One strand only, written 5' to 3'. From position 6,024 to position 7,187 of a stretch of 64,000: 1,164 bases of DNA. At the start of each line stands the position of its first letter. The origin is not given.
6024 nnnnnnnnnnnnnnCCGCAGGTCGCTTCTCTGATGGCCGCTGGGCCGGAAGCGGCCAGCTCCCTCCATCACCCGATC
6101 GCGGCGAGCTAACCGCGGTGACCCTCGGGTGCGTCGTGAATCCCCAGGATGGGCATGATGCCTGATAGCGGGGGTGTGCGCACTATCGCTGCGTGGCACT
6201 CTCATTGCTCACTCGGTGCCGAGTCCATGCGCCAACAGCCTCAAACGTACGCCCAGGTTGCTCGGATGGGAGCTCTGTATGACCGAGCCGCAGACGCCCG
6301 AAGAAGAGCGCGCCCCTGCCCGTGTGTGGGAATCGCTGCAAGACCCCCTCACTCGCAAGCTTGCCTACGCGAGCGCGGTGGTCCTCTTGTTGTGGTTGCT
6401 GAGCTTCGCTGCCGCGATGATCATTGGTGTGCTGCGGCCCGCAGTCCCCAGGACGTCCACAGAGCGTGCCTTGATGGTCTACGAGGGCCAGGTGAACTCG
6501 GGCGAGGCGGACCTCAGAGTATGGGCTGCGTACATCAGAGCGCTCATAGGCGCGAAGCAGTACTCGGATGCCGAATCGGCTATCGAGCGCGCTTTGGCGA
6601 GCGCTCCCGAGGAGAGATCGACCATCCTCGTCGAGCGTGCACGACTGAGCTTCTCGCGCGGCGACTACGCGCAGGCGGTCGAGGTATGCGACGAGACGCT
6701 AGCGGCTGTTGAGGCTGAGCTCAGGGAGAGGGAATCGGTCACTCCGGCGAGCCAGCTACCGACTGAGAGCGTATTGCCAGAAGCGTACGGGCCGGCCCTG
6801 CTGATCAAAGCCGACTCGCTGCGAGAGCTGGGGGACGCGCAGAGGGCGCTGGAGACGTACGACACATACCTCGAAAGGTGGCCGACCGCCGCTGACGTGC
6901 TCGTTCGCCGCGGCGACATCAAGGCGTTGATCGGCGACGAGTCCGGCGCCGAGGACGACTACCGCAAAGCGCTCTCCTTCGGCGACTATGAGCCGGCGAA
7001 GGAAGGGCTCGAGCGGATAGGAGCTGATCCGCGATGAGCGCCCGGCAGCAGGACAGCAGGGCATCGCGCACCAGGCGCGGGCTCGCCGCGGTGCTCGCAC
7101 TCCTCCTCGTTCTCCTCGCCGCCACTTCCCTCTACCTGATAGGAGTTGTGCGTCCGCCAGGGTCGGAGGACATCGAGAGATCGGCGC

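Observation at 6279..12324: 29-haem cytochrome locus with TPR and NHL beta-propeller partners in a probable monoderm: candidate extracellular electron transfer (EET) or cytochrome-wire module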

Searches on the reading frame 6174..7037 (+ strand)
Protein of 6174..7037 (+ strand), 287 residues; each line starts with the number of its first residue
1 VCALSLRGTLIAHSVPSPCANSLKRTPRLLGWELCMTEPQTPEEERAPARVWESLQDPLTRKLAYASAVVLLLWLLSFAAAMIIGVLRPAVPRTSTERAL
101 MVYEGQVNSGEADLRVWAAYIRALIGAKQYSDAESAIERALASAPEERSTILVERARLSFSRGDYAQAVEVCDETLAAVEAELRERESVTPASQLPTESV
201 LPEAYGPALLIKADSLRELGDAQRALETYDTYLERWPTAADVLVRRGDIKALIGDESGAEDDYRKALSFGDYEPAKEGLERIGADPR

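Call 4: search_protein_families(library=pfam, proteins=[window:6174-7037:+], max_evalue=0.01)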
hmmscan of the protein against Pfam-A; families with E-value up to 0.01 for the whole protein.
window:6174-7037:+ (287 aa): 14 families
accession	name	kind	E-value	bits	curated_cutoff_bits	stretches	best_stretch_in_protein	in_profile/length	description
PF13432.12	TPR_16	-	9e-13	48.9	32.7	2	212-272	3-63/65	Tetratricopeptide repeat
PF13428.12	TPR_14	-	1.8e-10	40.9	23.5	2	208-248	3-43/44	Tetratricopeptide repeat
PF07719.23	TPR_2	-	8.6e-10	38.4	27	0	151-177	3-29/34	Tetratricopeptide repeat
PF14559.12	TPR_19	-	5.5e-08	33.5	25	2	124-178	1-54/68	Tetratricopeptide repeat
PF00515.34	TPR_1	-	1.6e-07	31.3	27.8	0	240-268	1-29/34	Tetratricopeptide repeat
PF13174.12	TPR_6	-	4.8e-07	30.5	26.3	1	208-238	2-32/33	Tetratricopeptide repeat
PF13424.12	TPR_12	-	5.9e-07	30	30.1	0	212-268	9-73/77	Tetratricopeptide repeat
PF13181.12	TPR_8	-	2.4e-06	27.7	25.7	0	240-268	1-29/34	Tetratricopeptide repeat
PF23241.1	HAT_PRP39_C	-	6.5e-05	23.5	33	1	95-181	40-125/139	PRP39 C-terminal HAT repeat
PF12895.13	ANAPC3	-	0.0003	21.5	27.2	0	128-175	3-49/82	Anaphase-promoting complex, cyclosome, subunit 3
PF13371.12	TPR_9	-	0.0011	19.4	35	0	124-170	5-50/73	Tetratricopeptide repeat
PF07721.20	TPR_4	-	0.0017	19.2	27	0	154-173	6-25/26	Tetratricopeptide repeat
PF13176.12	TPR_7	-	0.0036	17.7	27.9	0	161-182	11-32/36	Tetratricopeptide repeat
PF25058.1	ARM_TT21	-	0.0051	17.2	27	0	109-171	52-116/155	Tetratricopeptide repeat protein 21 ARM repeat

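Call 28: search_protein_families(library=ncbifam, proteins=[window:6279-7037:+], max_evalue=0.01)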
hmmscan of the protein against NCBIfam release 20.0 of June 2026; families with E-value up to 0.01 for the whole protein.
window:6279-7037:+ (252 aa): 9 families
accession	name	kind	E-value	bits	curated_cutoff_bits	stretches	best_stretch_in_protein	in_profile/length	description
TIGR02917.1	PEP_TPR_lipo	equivalog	2.1e-07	29.2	312.2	1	76-142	122-187/899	XrtA/PEP-CTERM system TPR-repeat protein PrsT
NF033920.0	C39_PA2778_fam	equivalog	2.3e-06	27.2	150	1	168-233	153-218/255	PA2778 family cysteine peptidase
TIGR02521.1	type_IV_pilW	equivalog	6.3e-05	22.6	154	0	85-139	141-194/234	type IV pilus biogenesis/stability protein PilW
NF047371.1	FlcA_CTERM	equivalog_domain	9.9e-05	21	300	1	82-142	158-218/646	periplasmic flagellar collar protein FlcA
NF052415.1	T3SS_chap_SctY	equivalog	0.00015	22.2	70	0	62-141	23-104/106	type III secretion apparatus assembly chaperone SctY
TIGR00990.1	3a0801s09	subfamily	0.00048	18.9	757.25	0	79-134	362-419/615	mitochondrial import receptor subunit TOM70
TIGR03939.1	PGA_TPR_OMP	equivalog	0.0026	16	366.65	0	170-241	394-462/800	poly-beta-1,6 N-acetyl-D-glucosamine export porin PgaA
NF040959.1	MamA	equivalog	0.0062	16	200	0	60-114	86-140/204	magnetosome protein MamA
NF042912.1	Amuc_1098_fam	equivalog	0.0082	14.2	750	0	173-248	43-116/805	Amuc_1098 family type IV pilus outer membrane protein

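Call 83: search_solved_structures(query=window:6279-7037:+, max_evalue=0.01)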
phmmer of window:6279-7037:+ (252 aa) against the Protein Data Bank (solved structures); distinct sequences matched with E-value up to 0.01: 8.
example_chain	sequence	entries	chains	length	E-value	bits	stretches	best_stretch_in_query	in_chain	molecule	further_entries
7obi_A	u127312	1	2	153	4.4e-08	36.1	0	180-235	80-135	CTPR-rv4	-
3kd7_A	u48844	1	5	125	0.00023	24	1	183-236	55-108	CTPR390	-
7ntf_A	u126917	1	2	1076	0.00086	22.1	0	175-241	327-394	Isoform 1 of UDP-N-acetylglucosamine--peptide N-acetylglucosaminyltransferase 110 kDa subu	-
7yeh_B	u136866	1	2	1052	0.00097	21.9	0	175-241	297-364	UDP-N-acetylglucosamine--peptide N-acetylglucosaminyltransferase 110 kDa subunit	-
7yea_A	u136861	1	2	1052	0.00098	21.9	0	175-241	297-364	UDP-N-acetylglucosamine--peptide N-acetylglucosaminyltransferase 110 kDa subunit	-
6eou_A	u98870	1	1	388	0.0014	21.4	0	175-241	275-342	UDP-N-acetylglucosamine--peptide N-acetylglucosaminyltransferase 110 kDa subunit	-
1w3b_A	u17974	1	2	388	0.0015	21.3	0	175-241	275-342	UDP-N-ACETYLGLUCOSAMINE--PEPTIDE N-ACETYLGLUCOSAMINYLTRANSFERASE 110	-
4r7s_A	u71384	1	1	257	0.0029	20.3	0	177-235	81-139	Tetratricopeptide repeat protein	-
